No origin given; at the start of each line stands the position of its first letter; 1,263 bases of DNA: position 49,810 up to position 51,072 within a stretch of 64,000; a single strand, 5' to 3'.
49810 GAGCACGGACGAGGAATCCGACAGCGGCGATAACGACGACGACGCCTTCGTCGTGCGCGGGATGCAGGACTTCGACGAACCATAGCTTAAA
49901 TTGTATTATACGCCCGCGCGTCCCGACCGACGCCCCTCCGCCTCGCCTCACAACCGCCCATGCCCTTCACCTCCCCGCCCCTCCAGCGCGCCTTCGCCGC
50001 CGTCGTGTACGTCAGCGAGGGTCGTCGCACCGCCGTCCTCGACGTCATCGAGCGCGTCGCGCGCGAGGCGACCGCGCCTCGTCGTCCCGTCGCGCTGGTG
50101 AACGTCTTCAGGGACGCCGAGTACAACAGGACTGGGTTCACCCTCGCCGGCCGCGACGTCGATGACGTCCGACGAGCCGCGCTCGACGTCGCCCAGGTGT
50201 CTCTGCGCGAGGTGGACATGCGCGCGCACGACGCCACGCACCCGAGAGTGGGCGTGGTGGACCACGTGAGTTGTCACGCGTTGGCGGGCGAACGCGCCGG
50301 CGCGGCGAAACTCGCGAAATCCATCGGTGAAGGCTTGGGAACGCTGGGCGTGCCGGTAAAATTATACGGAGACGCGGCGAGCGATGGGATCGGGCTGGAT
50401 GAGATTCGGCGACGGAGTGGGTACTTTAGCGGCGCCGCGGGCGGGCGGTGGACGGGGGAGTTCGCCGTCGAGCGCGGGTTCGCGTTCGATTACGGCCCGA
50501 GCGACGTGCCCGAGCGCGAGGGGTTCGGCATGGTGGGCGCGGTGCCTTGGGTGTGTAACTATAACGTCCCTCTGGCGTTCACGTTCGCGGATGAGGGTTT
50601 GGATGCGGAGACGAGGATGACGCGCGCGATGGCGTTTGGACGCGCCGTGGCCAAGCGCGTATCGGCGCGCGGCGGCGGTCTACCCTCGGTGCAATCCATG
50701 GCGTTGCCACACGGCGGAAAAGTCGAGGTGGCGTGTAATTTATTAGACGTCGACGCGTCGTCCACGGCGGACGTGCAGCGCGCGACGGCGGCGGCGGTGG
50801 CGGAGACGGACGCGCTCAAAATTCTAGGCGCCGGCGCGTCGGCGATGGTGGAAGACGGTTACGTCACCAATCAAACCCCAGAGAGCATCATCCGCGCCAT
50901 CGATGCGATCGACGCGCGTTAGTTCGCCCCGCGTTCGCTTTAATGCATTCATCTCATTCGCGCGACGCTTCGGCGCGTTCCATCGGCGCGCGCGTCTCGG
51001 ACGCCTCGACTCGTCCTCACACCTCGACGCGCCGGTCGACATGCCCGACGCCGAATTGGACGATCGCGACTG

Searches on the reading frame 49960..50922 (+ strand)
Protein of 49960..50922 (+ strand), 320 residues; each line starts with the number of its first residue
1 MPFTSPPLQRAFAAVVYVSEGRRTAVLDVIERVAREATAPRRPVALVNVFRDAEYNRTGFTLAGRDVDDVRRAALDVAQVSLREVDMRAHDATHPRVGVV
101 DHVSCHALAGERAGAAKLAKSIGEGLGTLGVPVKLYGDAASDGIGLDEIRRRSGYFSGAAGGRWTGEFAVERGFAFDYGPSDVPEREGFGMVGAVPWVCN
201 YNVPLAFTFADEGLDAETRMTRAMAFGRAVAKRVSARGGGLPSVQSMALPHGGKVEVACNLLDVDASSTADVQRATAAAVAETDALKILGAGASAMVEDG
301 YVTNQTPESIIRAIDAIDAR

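Call 57: search_protein_families(library=pfam, proteins=[window:49960-50922:+], max_evalue=0.00001)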
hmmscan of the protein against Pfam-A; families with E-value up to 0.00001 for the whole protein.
window:49960-50922:+ (320 aa): 1 family
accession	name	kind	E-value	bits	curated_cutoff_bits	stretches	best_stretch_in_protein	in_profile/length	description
PF07837.17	FTCD_N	-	1.1e-39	136.4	27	1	13-194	3-175/176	Formiminotransferase domain, N-terminal subdomain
